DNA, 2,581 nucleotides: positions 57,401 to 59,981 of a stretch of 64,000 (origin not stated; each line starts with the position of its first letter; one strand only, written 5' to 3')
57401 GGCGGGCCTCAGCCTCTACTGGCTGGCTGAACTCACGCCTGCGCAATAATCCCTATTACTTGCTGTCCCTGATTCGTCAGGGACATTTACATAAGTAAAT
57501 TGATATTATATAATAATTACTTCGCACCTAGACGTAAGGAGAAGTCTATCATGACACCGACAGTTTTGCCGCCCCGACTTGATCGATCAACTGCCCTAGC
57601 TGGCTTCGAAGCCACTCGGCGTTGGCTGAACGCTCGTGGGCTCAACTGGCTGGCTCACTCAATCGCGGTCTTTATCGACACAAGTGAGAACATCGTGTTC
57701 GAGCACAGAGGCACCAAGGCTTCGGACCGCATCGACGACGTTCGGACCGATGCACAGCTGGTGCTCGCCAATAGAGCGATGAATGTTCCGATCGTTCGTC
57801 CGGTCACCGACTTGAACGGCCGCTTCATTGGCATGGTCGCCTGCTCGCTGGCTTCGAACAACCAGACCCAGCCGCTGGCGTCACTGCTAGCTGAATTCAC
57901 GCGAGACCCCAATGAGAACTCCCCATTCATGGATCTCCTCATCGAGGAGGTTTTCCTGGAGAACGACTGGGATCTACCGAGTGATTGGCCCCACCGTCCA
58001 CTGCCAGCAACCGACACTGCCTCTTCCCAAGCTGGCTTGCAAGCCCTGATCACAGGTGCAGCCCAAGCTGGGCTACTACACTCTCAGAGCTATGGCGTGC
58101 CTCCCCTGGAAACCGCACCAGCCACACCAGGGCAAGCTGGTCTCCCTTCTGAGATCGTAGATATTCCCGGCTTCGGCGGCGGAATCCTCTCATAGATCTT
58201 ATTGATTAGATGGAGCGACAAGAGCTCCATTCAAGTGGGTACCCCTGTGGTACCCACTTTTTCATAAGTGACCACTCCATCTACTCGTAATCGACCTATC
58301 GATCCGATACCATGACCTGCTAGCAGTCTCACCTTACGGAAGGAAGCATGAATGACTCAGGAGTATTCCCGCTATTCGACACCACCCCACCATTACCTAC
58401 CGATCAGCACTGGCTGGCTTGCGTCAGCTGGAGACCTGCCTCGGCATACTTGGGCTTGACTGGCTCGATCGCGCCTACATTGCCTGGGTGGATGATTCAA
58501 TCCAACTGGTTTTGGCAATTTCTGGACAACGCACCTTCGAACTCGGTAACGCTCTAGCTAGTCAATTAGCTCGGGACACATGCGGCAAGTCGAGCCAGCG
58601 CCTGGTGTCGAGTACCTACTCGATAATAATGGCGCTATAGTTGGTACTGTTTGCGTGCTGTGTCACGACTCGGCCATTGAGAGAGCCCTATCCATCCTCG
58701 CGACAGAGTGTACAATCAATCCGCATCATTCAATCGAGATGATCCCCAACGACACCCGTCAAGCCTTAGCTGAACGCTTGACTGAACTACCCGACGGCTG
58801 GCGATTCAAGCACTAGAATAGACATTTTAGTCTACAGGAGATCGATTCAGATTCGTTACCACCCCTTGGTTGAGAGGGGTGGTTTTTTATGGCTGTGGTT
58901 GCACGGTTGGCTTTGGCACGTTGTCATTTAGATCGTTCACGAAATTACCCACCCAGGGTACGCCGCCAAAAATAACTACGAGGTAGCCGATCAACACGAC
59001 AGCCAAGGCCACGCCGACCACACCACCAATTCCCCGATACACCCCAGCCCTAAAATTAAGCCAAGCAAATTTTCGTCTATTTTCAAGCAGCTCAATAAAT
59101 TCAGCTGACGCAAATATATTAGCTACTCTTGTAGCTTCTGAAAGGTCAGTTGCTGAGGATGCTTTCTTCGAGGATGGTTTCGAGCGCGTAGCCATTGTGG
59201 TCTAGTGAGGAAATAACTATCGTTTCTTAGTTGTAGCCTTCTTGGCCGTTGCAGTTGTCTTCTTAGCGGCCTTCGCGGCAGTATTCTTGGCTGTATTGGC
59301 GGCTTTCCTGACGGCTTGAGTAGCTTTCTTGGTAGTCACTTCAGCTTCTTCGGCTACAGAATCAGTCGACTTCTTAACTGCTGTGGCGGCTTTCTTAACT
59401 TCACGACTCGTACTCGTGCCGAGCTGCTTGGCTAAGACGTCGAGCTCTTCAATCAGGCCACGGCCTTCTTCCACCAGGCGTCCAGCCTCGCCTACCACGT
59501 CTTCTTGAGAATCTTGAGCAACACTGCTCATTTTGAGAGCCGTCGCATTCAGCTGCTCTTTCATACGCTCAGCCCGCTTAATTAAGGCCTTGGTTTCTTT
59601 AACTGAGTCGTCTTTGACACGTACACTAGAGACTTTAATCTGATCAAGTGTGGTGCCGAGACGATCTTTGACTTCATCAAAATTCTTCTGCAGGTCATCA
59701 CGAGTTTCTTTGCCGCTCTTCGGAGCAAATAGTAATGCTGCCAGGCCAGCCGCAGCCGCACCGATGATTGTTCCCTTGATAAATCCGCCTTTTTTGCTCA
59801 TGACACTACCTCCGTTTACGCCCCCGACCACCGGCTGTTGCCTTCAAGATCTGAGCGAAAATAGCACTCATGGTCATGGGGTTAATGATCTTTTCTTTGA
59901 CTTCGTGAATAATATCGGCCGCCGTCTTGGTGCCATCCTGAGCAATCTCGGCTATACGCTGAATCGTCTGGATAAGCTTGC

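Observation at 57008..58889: High-GC plus-strand island with its own promoter and terminator and a gene split across three frames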

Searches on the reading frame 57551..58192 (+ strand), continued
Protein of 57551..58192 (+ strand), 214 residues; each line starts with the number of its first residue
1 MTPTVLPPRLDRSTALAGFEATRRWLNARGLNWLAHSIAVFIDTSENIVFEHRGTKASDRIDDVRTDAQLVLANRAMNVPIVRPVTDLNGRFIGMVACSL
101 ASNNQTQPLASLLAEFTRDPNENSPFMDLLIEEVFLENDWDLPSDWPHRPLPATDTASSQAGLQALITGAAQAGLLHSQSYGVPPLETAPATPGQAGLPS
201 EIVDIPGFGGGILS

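Call 92: fold_search(model_id=the predicted structure, library=pdb)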
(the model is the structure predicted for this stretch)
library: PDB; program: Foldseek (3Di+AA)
matches with E <= 10: 495; with E <= 0.001: 13
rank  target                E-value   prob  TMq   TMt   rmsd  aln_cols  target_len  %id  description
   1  6bws_B                1.0e-05  1.00  0.41  0.61   3.9       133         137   16  Crystal structure of Efga from Methylobacterium extorquens (released 2019-01-16)
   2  6bws_C                1.6e-05  1.00  0.42  0.61   6.7       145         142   16  Crystal structure of Efga from Methylobacterium extorquens (released 2019-01-16)
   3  6bws_A                2.4e-05  1.00  0.41  0.62   3.5       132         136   16  Crystal structure of Efga from Methylobacterium extorquens (released 2019-01-16)
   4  6bws_D                3.3e-05  1.00  0.41  0.64   3.5       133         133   16  Crystal structure of Efga from Methylobacterium extorquens (released 2019-01-16)
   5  2a2l_A                1.1e-04  1.00  0.42  0.59   4.5       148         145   16  Crystal structure of Klebsiella pneumoniae protein ORFY, Pfam DUF336 (released 2005-06-28)
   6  4nkp_C                1.1e-04  1.00  0.43  0.60   4.2       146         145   12  Crystal structure of a putative extracellular heme-binding protein (DESPIG_02683) from Desulfovibrio piger ATCC 29098  (released 2013-12-11)
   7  2a2l_C                1.4e-04  1.00  0.43  0.61   4.4       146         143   16  Crystal structure of Klebsiella pneumoniae protein ORFY, Pfam DUF336 (released 2005-06-28)
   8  3fpv_A                2.0e-04  1.00  0.37  0.54   5.8       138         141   14  Crystal Structure of HbpS (released 2009-01-20)
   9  4nkp_A                2.3e-04  1.00  0.41  0.61   4.2       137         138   15  Crystal structure of a putative extracellular heme-binding protein (DESPIG_02683) from Desulfovibrio piger ATCC 29098  (released 2013-12-11)
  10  4nkp_B                2.3e-04  1.00  0.42  0.61   4.1       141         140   13  Crystal structure of a putative extracellular heme-binding protein (DESPIG_02683) from Desulfovibrio piger ATCC 29098  (released 2013-12-11)
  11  3fpw                  4.5e-04  1.00  0.40  0.58   5.2       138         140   14  Crystal Structure of HbpS with bound iron (released 2009-01-20)
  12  4nkp_D                5.1e-04  1.00  0.41  0.60   3.9       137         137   14  Crystal structure of a putative extracellular heme-binding protein (DESPIG_02683) from Desulfovibrio piger ATCC 29098  (released 2013-12-11)
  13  4bmw                  5.7e-04  1.00  0.39  0.55   5.2       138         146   14  Crystal structure of the Streptomyces reticuli HbpS E78D, E81D double mutant (released 2013-09-25)
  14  9jth_A                1.1e-03  1.00  0.42  0.61   4.3       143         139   16  Crystal structure of NahX from Pseudomonas sp. MC1 (released 2025-10-08)
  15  9jth_C                1.3e-03  1.00  0.39  0.59   5.6       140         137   17  Crystal structure of NahX from Pseudomonas sp. MC1 (released 2025-10-08)
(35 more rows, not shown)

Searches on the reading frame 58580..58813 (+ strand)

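Call 10: search_protein_families(library=pfam, proteins=[window:58580-58813:+], max_evalue=1)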
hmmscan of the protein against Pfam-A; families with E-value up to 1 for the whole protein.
window:58580-58813:+ (78 aa): 1 family
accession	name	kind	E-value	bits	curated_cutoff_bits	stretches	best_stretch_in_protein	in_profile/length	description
PF18658.7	zf-C2H2_12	-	0.066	13.4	27.3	1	11-31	7-27/64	Spin-doc zinc-finger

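Call 82: search_protein_families(library=padloc, proteins=[window:58580-58813:+], max_evalue=0.01)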
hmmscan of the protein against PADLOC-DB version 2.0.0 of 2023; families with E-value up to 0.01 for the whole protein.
window:58580-58813:+ (78 aa): 0 families

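Call 83: search_protein_families(library=phrogs, proteins=[window:58580-58813:+], max_evalue=0.01)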
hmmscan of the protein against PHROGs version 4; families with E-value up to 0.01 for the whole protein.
window:58580-58813:+ (78 aa): 0 families

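Call 84: search_protein_families(library=ncbifam, proteins=[window:58580-58813:+], max_evalue=0.01)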
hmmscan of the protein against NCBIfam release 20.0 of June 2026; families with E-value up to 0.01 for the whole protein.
window:58580-58813:+ (78 aa): 0 families

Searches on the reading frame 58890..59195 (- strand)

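Call 10: search_protein_families(library=pfam, proteins=[window:58890-59195:-], max_evalue=1)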
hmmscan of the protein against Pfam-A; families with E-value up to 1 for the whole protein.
window:58890-59195:- (102 aa): 2 families
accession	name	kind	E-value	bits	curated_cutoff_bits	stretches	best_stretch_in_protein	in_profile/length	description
PF18910.5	DUF5665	-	2e-09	37.8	27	1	39-92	1-54/56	Domain of unknown function (DUF5665)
PF01595.25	CNNM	-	0.18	11.9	28.4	1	27-79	69-103/181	Cyclin M transmembrane N-terminal domain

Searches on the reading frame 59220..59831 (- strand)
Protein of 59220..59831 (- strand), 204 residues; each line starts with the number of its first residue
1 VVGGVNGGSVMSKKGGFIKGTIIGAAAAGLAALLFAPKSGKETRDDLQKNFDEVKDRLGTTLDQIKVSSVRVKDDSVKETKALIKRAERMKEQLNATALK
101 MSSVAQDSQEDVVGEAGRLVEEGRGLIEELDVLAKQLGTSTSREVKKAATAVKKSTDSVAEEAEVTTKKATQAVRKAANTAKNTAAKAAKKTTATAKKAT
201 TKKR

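Call 10: search_protein_families(library=pfam, proteins=[window:59220-59831:-], max_evalue=1)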
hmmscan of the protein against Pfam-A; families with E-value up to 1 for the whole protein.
window:59220-59831:- (204 aa): 8 families
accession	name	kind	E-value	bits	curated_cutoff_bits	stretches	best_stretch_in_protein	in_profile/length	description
PF12732.12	YtxH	-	3.6e-16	59.8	37.5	1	19-92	2-68/71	YtxH-like protein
PF06791.18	TMP_2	-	0.00052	20.2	30.2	1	11-144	63-206/208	Prophage tail length tape measure protein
PF01442.23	Apolipoprotein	-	0.0061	16.7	90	1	41-180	47-162/190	Apolipoprotein A1/A4/E domain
PF09769.14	ApoO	-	0.069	13.5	31.4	1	8-47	80-119/131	Apolipoprotein O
PF06103.16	DUF948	-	0.096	13.3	37.2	0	142-194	21-73/89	Bacterial protein of unknown function (DUF948)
PF05008.21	V-SNARE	-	0.11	13.4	25.9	1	91-163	16-88/92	Vesicle transport v-SNARE protein N-terminus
PF19026.7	UBA_HYPK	-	0.11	12.3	27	0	159-177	11-29/41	HYPK UBA domain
PF10157.14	BORCS6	-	0.5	11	35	0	74-96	60-82/101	BLOC-1-related complex sub-unit 6 C-terminal helix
